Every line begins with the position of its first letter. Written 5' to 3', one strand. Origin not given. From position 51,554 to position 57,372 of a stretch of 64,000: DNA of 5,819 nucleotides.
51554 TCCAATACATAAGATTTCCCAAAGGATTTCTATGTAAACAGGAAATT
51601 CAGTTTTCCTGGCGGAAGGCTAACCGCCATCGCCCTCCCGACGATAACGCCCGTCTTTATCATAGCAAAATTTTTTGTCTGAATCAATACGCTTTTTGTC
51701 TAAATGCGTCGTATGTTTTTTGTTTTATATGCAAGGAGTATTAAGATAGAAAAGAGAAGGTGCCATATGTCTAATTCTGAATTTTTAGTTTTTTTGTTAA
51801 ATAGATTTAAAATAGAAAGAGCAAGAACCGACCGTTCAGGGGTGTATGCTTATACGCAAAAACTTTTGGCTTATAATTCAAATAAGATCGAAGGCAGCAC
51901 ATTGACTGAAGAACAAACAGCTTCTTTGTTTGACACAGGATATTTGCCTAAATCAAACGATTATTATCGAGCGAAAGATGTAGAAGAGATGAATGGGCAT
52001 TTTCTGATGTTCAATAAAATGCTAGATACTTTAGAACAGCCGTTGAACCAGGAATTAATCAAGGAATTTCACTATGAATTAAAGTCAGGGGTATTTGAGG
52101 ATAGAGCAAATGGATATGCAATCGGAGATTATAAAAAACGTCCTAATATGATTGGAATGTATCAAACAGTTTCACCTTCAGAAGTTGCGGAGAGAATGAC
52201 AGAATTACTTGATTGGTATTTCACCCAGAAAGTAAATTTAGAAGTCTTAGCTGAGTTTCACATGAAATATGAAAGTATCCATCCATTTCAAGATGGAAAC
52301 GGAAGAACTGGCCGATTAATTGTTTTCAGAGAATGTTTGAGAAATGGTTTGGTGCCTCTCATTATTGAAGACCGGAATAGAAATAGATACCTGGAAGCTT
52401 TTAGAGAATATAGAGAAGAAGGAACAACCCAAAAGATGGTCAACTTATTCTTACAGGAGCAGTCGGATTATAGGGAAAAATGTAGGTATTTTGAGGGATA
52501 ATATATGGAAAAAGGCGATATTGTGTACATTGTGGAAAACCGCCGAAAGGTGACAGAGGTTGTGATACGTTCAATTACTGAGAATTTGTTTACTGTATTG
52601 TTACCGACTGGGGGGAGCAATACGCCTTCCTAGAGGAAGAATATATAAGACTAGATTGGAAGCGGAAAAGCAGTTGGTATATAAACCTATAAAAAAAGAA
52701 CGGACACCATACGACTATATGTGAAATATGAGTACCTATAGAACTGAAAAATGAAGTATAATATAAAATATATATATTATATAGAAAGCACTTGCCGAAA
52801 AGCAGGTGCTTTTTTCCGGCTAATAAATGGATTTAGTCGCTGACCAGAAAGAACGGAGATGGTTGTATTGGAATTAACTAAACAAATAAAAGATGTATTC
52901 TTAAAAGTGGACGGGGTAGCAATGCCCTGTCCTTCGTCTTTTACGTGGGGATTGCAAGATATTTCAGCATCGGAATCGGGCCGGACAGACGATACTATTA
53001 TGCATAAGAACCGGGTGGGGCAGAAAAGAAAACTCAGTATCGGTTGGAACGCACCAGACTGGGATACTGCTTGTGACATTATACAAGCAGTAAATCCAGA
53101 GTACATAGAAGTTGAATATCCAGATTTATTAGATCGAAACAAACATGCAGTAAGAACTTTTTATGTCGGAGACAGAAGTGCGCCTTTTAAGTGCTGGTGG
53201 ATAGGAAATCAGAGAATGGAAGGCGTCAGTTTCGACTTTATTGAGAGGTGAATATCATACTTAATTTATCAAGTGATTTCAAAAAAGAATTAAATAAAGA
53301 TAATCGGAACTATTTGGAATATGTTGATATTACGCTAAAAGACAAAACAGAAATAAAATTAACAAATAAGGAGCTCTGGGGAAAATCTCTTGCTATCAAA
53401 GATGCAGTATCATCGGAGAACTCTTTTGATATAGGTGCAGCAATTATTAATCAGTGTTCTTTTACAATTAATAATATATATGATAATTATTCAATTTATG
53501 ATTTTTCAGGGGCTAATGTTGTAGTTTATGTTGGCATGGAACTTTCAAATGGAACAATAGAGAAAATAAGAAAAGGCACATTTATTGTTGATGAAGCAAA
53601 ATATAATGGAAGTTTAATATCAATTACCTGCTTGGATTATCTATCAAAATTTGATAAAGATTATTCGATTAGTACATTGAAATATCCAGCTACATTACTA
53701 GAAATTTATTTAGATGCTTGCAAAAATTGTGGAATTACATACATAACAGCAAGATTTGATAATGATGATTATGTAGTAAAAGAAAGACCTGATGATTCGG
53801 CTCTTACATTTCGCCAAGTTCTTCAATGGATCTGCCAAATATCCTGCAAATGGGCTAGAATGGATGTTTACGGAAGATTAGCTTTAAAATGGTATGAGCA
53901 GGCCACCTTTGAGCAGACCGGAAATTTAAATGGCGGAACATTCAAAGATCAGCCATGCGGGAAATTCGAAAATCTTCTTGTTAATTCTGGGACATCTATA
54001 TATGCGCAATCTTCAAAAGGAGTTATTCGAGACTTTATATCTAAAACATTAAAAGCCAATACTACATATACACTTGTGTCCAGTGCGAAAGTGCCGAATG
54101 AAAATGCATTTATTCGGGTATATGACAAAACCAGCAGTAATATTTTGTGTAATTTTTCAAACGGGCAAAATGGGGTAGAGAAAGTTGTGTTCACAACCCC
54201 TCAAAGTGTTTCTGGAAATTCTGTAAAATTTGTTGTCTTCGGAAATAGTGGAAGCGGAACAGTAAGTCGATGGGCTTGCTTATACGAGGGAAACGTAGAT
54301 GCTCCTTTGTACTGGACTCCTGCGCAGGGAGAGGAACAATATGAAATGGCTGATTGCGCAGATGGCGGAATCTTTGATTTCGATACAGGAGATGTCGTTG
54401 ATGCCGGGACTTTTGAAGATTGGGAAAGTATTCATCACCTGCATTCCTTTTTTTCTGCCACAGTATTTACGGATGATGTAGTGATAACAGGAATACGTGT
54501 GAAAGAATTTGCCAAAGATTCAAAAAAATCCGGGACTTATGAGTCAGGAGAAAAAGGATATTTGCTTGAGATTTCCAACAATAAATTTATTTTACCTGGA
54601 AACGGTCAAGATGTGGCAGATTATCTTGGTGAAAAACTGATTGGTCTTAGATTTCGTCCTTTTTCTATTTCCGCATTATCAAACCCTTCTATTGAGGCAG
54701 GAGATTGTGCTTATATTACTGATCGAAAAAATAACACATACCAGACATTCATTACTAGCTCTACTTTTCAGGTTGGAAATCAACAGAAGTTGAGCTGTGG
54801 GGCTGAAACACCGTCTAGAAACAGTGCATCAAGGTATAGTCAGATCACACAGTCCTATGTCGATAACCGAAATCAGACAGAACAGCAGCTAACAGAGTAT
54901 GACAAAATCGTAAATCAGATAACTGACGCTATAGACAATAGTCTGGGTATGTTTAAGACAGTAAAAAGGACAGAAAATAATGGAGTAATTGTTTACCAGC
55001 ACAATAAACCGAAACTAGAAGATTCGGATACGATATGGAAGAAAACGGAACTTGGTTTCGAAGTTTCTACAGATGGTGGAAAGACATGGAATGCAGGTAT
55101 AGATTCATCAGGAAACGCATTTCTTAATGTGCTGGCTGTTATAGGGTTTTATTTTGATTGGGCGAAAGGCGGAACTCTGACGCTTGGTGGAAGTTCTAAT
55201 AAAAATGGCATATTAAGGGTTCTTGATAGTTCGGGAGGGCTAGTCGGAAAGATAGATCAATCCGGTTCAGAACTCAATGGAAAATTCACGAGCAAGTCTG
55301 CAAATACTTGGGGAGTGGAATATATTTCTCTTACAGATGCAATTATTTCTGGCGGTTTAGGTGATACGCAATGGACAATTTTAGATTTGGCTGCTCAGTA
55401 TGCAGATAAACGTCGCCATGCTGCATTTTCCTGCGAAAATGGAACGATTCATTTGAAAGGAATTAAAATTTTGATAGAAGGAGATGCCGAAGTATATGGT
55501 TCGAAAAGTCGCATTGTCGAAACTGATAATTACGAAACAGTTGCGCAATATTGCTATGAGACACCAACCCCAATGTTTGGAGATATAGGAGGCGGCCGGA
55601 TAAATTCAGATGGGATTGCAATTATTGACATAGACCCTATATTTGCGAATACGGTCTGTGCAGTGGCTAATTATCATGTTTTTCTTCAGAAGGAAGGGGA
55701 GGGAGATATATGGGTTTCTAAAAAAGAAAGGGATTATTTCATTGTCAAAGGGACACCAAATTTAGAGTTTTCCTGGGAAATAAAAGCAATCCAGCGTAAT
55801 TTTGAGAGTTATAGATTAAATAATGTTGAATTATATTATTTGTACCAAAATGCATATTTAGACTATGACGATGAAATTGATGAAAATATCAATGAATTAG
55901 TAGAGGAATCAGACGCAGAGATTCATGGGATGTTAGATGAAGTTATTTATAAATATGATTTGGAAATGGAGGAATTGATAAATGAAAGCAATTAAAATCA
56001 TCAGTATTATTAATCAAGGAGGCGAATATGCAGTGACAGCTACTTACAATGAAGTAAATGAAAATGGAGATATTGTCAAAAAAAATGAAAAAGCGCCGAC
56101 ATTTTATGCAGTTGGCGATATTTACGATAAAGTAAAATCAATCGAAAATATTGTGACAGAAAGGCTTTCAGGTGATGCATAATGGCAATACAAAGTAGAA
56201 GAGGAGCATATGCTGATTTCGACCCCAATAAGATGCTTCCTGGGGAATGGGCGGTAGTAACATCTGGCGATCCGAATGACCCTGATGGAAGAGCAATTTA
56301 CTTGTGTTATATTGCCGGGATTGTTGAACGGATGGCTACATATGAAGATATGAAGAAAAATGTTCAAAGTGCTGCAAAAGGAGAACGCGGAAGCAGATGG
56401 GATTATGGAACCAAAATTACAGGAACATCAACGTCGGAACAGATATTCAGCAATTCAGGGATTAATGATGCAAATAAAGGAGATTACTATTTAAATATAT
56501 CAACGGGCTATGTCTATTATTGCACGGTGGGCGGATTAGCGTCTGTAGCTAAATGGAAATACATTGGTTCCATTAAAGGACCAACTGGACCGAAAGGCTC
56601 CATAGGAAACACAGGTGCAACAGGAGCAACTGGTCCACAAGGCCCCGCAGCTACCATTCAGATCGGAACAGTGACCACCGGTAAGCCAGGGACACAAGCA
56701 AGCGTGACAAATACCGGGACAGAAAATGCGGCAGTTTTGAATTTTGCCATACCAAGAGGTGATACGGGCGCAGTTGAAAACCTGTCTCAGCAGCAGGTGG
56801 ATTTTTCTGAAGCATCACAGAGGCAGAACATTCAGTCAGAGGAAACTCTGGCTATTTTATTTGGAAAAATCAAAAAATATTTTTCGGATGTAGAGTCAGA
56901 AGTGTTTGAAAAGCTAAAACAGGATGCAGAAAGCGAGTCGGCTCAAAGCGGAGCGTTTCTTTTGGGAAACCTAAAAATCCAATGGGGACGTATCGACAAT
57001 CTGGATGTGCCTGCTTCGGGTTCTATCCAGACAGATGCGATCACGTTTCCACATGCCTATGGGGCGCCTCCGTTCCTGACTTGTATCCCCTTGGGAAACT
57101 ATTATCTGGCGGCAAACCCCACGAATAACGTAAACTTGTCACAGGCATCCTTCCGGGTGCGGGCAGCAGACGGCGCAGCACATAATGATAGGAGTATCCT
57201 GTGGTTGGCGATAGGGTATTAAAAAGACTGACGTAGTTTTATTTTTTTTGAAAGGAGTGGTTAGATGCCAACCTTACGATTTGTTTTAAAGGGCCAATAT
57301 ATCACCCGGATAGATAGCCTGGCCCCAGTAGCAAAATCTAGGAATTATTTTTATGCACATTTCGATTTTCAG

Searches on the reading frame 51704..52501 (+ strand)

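Call 15: search_protein_families(library=phrogs, proteins=[window:51704-52501:+], max_evalue=0.001)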
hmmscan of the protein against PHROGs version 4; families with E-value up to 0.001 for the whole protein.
window:51704-52501:+ (265 aa): 4 families
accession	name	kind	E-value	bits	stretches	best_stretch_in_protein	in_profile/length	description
phrog_11900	-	unknown function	4.5e-76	256.3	1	47-264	9-228/230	-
phrog_5978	-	unknown function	5.2e-26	92.6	1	55-251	56-265/364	-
phrog_23170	-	unknown function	4.9e-07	30.6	1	179-238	111-174/191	-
phrog_13548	-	unknown function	9.9e-05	22.5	1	55-214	68-223/379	-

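Call 30: search_protein_families(library=pfam, proteins=[window:51704-52501:+], max_evalue=0.1)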
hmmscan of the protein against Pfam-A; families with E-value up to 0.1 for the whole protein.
window:51704-52501:+ (265 aa): 2 families
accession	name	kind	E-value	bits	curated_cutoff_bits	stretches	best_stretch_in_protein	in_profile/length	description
PF02661.23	Fic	-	3e-15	57.2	24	1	113-207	1-89/93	Fic/DOC family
PF22736.1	NNH5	-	0.021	15.2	27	0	22-83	21-82/134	NACHT N-terminal Helical domain 5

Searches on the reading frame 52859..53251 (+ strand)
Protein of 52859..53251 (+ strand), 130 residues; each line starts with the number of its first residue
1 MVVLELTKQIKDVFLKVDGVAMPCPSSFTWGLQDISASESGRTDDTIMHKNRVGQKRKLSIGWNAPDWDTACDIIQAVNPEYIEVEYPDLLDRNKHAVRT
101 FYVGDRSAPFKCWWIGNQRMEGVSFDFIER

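Call 15: search_protein_families(library=phrogs, proteins=[window:52859-53251:+], max_evalue=0.001)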
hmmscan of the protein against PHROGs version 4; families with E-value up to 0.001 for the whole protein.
window:52859-53251:+ (130 aa): 1 family
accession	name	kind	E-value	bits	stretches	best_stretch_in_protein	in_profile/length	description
phrog_1194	-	unknown function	5.8e-35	120.9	1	12-130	3-125/125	-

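Call 30: search_protein_families(library=pfam, proteins=[window:52859-53251:+], max_evalue=0.1)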
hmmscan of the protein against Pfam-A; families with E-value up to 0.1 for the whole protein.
window:52859-53251:+ (130 aa): 1 family
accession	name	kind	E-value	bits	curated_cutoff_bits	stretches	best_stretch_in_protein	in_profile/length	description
PF20458.3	DUF6711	-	0.00043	21.1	27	1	15-129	8-133/134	Family of unknown function (DUF6711)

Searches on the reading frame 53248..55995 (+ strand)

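Call 15: search_protein_families(library=phrogs, proteins=[window:53248-55995:+], max_evalue=0.001)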
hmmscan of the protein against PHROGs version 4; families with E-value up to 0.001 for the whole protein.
window:53248-55995:+ (915 aa): 4 families
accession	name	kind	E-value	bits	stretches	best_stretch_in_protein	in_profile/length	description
phrog_6616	-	tail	6.7e-271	902.5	2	4-686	1-510/991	tail protein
phrog_23052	-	unknown function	1.7e-17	64.3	1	7-218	4-215/613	-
phrog_18190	-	unknown function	1.9e-13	50.7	1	21-214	14-208/723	-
phrog_13879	-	unknown function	2.4e-07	30.4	1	67-172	222-336/571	-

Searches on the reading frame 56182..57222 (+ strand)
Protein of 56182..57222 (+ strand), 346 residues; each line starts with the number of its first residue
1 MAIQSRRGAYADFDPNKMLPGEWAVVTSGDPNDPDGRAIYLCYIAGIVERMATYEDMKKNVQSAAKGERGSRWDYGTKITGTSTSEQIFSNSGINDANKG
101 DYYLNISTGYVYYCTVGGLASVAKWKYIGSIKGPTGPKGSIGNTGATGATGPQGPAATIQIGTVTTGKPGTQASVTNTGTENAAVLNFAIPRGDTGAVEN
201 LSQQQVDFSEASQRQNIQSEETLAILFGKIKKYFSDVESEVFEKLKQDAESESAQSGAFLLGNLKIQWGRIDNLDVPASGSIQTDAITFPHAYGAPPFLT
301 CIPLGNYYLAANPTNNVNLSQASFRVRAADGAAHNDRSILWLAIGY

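Call 15: search_protein_families(library=phrogs, proteins=[window:56182-57222:+], max_evalue=0.001)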
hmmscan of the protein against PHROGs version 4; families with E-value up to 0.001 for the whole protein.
window:56182-57222:+ (346 aa): 14 families
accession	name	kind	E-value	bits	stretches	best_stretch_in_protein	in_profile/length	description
phrog_21765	-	unknown function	1.4e-122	410.8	2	1-206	65-232/422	-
phrog_4120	-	tail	2.7e-09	37.5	1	145-198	112-166/360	minor tail protein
phrog_32311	-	unknown function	1.3e-07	31.8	1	131-197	9-76/577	-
phrog_819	-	tail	1.7e-06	27.5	1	86-201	597-690/1024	tail protein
phrog_3904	-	tail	2e-06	27.4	1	64-179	619-717/1086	tail fiber protein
phrog_5073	-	tail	4e-06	27.1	1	70-179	294-345/519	tail fiber protein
phrog_14726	-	tail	9.1e-06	25.7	1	65-205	133-255/537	tail fiber protein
phrog_27088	-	unknown function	1.7e-05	25.6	1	147-224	127-201/269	-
phrog_10972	-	tail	1.7e-05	25.5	1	132-246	165-275/343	tail fiber protein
phrog_38552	-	unknown function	1.7e-05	25.5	1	142-201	179-238/430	-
phrog_6320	-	tail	3.3e-05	23.9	1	132-186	187-244/745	tail fiber protein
phrog_1658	-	unknown function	0.00012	22.9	1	131-174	77-122/239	-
phrog_33894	-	unknown function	0.00037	20.1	1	74-159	207-298/727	-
phrog_3449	-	tail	0.00038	19.9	1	116-167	25-76/549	tail collar protein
